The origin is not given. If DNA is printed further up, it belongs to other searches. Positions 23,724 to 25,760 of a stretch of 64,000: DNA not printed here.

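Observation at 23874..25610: ATP-grasp ligase fused to a low-molecular-weight protein-tyrosine phosphatase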

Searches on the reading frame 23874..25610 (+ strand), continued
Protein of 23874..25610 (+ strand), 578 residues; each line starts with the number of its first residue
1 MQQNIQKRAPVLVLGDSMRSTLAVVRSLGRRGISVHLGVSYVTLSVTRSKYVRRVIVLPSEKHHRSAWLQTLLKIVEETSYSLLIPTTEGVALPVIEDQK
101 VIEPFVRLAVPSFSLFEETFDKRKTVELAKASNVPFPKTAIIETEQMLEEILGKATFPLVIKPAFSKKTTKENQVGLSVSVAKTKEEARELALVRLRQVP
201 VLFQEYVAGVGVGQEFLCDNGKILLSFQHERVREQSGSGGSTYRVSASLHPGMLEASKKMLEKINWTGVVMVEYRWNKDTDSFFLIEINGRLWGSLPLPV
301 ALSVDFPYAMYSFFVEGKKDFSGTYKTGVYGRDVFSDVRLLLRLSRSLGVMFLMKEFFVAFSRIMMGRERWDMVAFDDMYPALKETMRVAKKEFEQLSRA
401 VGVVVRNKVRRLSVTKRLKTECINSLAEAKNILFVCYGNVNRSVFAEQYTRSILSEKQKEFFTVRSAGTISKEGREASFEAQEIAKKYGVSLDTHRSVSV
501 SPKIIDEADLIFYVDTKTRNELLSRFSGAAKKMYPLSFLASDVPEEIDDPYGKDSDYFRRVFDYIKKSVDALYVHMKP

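Call 6: search_solved_structures(query=window:23874-25610:+, max_evalue=0.01, show_alignments=3)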
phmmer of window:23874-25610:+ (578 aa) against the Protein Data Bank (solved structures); distinct sequences matched with E-value up to 0.01: 47.
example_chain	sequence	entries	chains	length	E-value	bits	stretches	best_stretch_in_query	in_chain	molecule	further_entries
4egs_A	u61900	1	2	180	2.5e-13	52.6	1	430-572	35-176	Ribose 5-phosphate isomerase RpiB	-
4pic_A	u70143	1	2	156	1.5e-12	50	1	431-572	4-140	Arginine phosphatase Ywle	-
3jvi_A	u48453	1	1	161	4e-10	42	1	431-575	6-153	Protein tyrosine phosphatase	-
3ido_A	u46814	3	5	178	4.5e-10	41.9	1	430-575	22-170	Protein tyrosine phosphatase | Protein tyrosine phosphatase, putative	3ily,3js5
4etn_A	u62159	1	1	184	2.7e-09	39.3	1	430-570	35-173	Low molecular weight protein-tyrosine-phosphatase ywlE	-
1zgg_A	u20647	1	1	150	9.5e-09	37.5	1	431-570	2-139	Putative low molecular weight protein-tyrosine-phosphatase ywlE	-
4eti_A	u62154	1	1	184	9.5e-09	37.5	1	430-570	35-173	Low molecular weight protein-tyrosine-phosphatase ywlE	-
4kk3_A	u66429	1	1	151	9.7e-09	37.5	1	431-570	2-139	Low molecular weight protein-tyrosine-phosphatase YwlE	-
4d74_A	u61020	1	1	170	1.8e-08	36.6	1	429-568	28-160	PROTEIN-TYROSINE-PHOSPHATASE AMSI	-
2gi4_A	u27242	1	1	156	3.4e-08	35.7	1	430-553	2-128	possible phosphotyrosine protein phosphatase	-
5jnu_A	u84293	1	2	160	6.8e-08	34.7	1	429-559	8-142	Low molecular weight phosphotyrosine protein phosphatase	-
5jnr_A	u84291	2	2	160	1.8e-07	33.3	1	429-562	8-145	Low molecular weight phosphotyrosine protein phosphatase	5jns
5jnt_A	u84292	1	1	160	2.1e-07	33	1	429-562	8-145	Low molecular weight phosphotyrosine protein phosphatase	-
4z99_A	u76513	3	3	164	2.2e-07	33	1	429-562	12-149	Low molecular weight phosphotyrosine protein phosphatase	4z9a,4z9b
4kk4_A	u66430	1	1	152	2.4e-07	32.8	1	431-570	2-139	Low molecular weight protein-tyrosine-phosphatase YwlE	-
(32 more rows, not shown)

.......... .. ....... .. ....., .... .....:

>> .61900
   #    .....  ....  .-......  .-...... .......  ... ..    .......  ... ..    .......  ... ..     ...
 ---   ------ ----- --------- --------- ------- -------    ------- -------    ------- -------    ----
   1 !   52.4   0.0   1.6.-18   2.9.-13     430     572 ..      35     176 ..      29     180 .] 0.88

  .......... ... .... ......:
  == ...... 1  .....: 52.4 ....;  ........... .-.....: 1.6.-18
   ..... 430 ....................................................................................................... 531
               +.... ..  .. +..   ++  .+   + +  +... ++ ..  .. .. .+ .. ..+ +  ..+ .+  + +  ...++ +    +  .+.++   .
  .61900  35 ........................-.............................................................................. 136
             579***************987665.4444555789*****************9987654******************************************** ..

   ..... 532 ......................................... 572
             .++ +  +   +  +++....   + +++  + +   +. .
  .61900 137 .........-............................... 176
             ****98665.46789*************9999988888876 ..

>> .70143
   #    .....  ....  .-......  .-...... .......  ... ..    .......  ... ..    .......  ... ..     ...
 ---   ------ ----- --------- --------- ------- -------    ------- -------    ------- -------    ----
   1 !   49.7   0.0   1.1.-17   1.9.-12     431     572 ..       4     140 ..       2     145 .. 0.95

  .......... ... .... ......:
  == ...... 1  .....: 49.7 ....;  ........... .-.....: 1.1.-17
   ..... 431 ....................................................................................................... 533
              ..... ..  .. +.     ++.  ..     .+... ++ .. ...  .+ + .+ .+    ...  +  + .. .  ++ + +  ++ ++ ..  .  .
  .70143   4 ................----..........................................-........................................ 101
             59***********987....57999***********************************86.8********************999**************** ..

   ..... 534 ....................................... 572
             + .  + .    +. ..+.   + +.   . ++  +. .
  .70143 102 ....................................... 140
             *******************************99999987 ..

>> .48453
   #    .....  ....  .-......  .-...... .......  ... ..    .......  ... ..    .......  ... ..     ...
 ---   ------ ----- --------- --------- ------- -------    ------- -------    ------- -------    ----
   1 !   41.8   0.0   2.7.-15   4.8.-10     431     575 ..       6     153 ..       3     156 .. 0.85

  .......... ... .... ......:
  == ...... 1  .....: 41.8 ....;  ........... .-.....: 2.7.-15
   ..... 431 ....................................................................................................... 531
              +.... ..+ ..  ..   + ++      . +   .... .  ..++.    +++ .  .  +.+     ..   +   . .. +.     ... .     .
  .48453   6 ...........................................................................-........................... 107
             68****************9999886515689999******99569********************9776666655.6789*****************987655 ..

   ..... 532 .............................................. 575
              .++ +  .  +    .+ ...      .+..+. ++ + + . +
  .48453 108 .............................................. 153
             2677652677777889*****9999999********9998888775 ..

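Call 11: find_encoding_contigs(protein=P0033, flank=10000, max_places=1)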
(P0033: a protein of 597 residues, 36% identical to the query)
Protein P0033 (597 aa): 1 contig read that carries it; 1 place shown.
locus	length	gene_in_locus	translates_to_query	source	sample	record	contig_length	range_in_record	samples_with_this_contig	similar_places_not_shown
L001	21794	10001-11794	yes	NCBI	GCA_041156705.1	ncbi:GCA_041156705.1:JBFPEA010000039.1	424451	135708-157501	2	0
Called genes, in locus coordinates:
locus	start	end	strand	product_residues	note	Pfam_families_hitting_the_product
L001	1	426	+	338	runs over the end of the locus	PF02397:Bac_transf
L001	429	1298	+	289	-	PF01522:Polysacc_deac_1, PF11959:DUF3473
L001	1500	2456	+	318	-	PF01740:STAS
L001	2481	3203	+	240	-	PF02563:Poly_export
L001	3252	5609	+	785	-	PF02706:Wzz (weak), PF13807:GNVR (weak), PF01656:CbiA (weak), PF13614:AAA_31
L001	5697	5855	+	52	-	-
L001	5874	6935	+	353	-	PF02388:FemAB (faint), PF13480:Acetyltransf_6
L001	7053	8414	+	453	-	PF19358:DUF5935 (weak), PF04932:Wzy_C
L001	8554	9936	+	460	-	PF13439:Glyco_transf_4, PF13579:Glyco_trans_4_4, PF00534:Glycos_transf_1 (weak)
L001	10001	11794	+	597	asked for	PF02786:CPSase_L_D2 (faint), PF15632:ATPgrasp_Ter (weak), PF01451:LMWPc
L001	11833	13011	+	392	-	PF13439:Glyco_transf_4, PF13579:Glyco_trans_4_4, PF20706:GT4-conflict (weak), PF00534:Glycos_transf_1, PF13692:Glyco_trans_1_4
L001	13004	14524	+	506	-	PF01943:Polysacc_synt, PF13440:Polysacc_synt_3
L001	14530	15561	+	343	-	PF01636:APH (weak), PF19974:TCAD9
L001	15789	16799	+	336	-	PF01522:Polysacc_deac_1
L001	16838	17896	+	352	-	PF00685:Sulfotransfer_1 (weak), PF13469:Sulfotransfer_3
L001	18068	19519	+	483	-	PF03062:MBOAT, PF13813:MBOAT_2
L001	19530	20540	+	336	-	PF07611:DUF1574 (faint)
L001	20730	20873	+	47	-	-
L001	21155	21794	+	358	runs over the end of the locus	-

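Call 12: find_encoding_contigs(protein=P0060, flank=10000, max_places=1)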
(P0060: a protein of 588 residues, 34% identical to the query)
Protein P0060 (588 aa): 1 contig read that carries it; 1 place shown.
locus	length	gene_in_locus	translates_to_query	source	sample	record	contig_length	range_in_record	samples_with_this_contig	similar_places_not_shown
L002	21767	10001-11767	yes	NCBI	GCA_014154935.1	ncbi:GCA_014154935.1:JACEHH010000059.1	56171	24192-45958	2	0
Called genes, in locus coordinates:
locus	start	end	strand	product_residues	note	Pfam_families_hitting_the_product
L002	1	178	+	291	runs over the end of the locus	PF01522:Polysacc_deac_1, PF11959:DUF3473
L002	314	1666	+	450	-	PF03446:NAD_binding_2, PF03721:UDPG_MGDP_dh_N, PF00984:UDPG_MGDP_dh, PF03720:UDPG_MGDP_dh_C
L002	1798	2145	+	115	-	PF05635:23S_rRNA_IVP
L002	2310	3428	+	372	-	PF02350:Epimerase_2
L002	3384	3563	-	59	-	-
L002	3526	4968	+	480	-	PF13439:Glyco_transf_4 (weak), PF13579:Glyco_trans_4_4 (weak), PF13692:Glyco_trans_1_4, PF00534:Glycos_transf_1, PF13524:Glyco_trans_1_2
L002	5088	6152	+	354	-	PF13692:Glyco_trans_1_4, PF13524:Glyco_trans_1_2 (weak)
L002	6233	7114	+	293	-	-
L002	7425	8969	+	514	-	PF13440:Polysacc_synt_3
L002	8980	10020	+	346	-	-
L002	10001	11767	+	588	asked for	PF15632:ATPgrasp_Ter, PF01451:LMWPc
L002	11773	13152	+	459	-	PF04932:Wzy_C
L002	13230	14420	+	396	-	PF13439:Glyco_transf_4, PF13477:Glyco_trans_4_2 (weak), PF13579:Glyco_trans_4_4, PF20706:GT4-conflict, PF00534:Glycos_transf_1, PF13692:Glyco_trans_1_4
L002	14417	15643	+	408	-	PF13439:Glyco_transf_4, PF13579:Glyco_trans_4_4, PF20706:GT4-conflict (weak), PF00534:Glycos_transf_1, PF13692:Glyco_trans_1_4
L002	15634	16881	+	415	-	PF15632:ATPgrasp_Ter (weak)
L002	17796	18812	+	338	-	PF01522:Polysacc_deac_1 (weak)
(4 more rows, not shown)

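Call 13: find_encoding_contigs(protein=P0113, flank=10000, max_places=2)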
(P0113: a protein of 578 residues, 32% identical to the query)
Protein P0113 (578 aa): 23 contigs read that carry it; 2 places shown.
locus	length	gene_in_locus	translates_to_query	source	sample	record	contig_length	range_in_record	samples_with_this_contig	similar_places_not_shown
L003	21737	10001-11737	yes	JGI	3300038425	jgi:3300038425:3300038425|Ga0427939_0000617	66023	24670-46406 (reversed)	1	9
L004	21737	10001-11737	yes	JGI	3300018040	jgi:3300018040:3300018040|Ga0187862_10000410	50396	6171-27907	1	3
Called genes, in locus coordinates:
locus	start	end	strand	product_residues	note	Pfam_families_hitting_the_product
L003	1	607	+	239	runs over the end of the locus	-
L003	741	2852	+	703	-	PF14870:PSII_BNR (faint), PF02012:BNR (faint), PF25852:DUF6242_C (faint), PF13088:BNR_2 (faint), PF15902:Sortilin-Vps10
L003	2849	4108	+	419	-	PF13439:Glyco_transf_4 (weak), PF13579:Glyco_trans_4_4, PF00534:Glycos_transf_1, PF13692:Glyco_trans_1_4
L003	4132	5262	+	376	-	PF13439:Glyco_transf_4, PF13579:Glyco_trans_4_4, PF00534:Glycos_transf_1, PF13692:Glyco_trans_1_4, PF13524:Glyco_trans_1_2 (weak)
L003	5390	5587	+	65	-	-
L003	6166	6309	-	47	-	-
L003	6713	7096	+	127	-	-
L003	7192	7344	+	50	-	-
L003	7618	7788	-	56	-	PF13701:DDE_Tnp_1_4 (weak)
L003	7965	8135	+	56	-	-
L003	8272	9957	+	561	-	PF24793:GINT1_N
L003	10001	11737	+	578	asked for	PF15632:ATPgrasp_Ter, PF01451:LMWPc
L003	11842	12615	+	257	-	-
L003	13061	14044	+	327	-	-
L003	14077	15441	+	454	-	PF03062:MBOAT, PF13813:MBOAT_2 (faint)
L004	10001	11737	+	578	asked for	PF15632:ATPgrasp_Ter, PF01451:LMWPc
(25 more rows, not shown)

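Call 15: find_encoding_contigs(protein=P0011, flank=10000, max_places=1)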
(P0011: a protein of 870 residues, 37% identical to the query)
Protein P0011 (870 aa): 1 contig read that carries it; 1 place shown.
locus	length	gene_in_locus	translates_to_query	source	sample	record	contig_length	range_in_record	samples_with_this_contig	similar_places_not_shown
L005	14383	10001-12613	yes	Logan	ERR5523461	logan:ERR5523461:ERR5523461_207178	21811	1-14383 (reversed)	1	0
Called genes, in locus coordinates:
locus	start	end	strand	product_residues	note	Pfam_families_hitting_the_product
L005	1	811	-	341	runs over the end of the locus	PF01370:Epimerase, PF02719:Polysacc_synt_2 (weak), PF04321:RmlD_sub_bind, PF16363:GDP_Man_Dehyd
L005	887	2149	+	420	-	PF08421:Methyltransf_13, PF13489:Methyltransf_23, PF08484:Methyltransf_14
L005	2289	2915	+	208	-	-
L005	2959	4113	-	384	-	PF13439:Glyco_transf_4, PF20706:GT4-conflict, PF00534:Glycos_transf_1, PF13692:Glyco_trans_1_4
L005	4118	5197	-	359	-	PF13439:Glyco_transf_4, PF13579:Glyco_trans_4_4, PF20706:GT4-conflict, PF00534:Glycos_transf_1, PF13692:Glyco_trans_1_4, PF13524:Glyco_trans_1_2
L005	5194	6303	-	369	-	PF13439:Glyco_transf_4, PF13579:Glyco_trans_4_4, PF00534:Glycos_transf_1, PF13692:Glyco_trans_1_4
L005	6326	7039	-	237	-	PF13489:Methyltransf_23, PF13847:Methyltransf_31 (weak), PF08241:Methyltransf_11 (weak), PF08242:Methyltransf_12, PF13649:Methyltransf_25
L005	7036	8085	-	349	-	PF13477:Glyco_trans_4_2 (weak), PF00534:Glycos_transf_1, PF13692:Glyco_trans_1_4, PF13524:Glyco_trans_1_2 (weak)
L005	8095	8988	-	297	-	PF03721:UDPG_MGDP_dh_N, PF00984:UDPG_MGDP_dh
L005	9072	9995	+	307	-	PF01073:3Beta_HSD, PF01370:Epimerase, PF02719:Polysacc_synt_2, PF04321:RmlD_sub_bind, PF05368:NmrA, PF07993:NAD_binding_4 (faint), PF13460:NAD_binding_10, PF16363:GDP_Man_Dehyd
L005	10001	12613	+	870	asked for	PF01522:Polysacc_deac_1, PF15632:ATPgrasp_Ter, PF01451:LMWPc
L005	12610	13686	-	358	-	PF13579:Glyco_trans_4_4 (weak), PF20706:GT4-conflict, PF00534:Glycos_transf_1, PF13692:Glyco_trans_1_4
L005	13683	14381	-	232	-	?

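Call 16: find_encoding_contigs(protein=P0022, flank=10000, max_places=1)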
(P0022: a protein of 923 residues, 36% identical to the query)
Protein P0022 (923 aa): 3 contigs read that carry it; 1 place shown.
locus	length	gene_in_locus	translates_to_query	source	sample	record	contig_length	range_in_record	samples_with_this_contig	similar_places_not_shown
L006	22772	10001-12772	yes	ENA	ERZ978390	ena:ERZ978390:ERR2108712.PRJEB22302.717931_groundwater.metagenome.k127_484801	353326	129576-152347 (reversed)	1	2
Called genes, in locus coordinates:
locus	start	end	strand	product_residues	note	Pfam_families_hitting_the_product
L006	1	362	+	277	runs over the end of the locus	PF07719:TPR_2 (faint), PF13428:TPR_14 (faint), PF13414:TPR_11 (faint), PF13431:TPR_17 (faint), PF23914:TPR_CcmH_CycH (weak)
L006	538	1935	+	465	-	PF00932:LTD, PF00801:PKD, PF18911:PKD_4, PF00932:LTD (weak)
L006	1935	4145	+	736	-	PF13439:Glyco_transf_4, PF13579:Glyco_trans_4_4 (weak), PF20706:GT4-conflict, PF00534:Glycos_transf_1, PF13692:Glyco_trans_1_4, PF13524:Glyco_trans_1_2, PF00534:Glycos_transf_1, PF13692:Glyco_trans_1_4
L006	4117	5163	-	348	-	PF01522:Polysacc_deac_1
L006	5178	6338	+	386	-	PF20706:GT4-conflict (weak), PF00534:Glycos_transf_1, PF13692:Glyco_trans_1_4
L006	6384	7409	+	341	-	PF00534:Glycos_transf_1, PF13692:Glyco_trans_1_4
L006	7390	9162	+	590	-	PF02543:Carbam_trans_N, PF16861:Carbam_trans_C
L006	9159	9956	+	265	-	PF00535:Glycos_transf_2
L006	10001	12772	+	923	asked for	PF00534:Glycos_transf_1, PF13692:Glyco_trans_1_4, PF13524:Glyco_trans_1_2 (weak), PF15632:ATPgrasp_Ter, PF01451:LMWPc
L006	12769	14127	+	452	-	PF04464:Glyphos_transf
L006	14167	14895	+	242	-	PF02348:CTP_transf_3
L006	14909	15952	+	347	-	PF03102:NeuB, PF08666:SAF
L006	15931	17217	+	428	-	PF02350:Epimerase_2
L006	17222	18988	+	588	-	PF00664:ABC_membrane (weak), PF00005:ABC_tran, PF02463:SMC_N (weak)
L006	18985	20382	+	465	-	-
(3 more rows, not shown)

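Call 17: find_encoding_contigs(protein=P0110, flank=10000, max_places=1)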
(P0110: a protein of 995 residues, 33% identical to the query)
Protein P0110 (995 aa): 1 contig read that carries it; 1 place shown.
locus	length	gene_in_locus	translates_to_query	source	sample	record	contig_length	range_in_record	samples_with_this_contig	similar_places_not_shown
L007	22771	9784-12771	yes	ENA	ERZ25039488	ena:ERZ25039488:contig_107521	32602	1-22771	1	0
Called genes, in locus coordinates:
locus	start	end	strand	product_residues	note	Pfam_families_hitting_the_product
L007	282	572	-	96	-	PF04796:RepA_C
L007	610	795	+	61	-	-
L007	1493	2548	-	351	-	-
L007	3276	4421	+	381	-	PF13808:DDE_Tnp_1_assoc, PF01609:DDE_Tnp_1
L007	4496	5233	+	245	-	-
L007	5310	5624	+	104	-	-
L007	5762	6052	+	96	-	-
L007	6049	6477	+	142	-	PF13669:Glyoxalase_4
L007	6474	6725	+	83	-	PF00550:PP-binding (weak)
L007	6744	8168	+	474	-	PF03062:MBOAT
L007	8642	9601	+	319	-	-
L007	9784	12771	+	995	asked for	PF13480:Acetyltransf_6, PF15632:ATPgrasp_Ter (weak), PF01451:LMWPc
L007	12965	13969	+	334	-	PF01501:Glyco_transf_8, PF18404:Glyco_transf_24 (weak)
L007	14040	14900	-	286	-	PF01075:Glyco_transf_9 (weak)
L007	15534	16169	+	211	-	PF01656:CbiA, PF09140:MipZ (faint), PF10609:ParA (faint), PF13614:AAA_31 (weak)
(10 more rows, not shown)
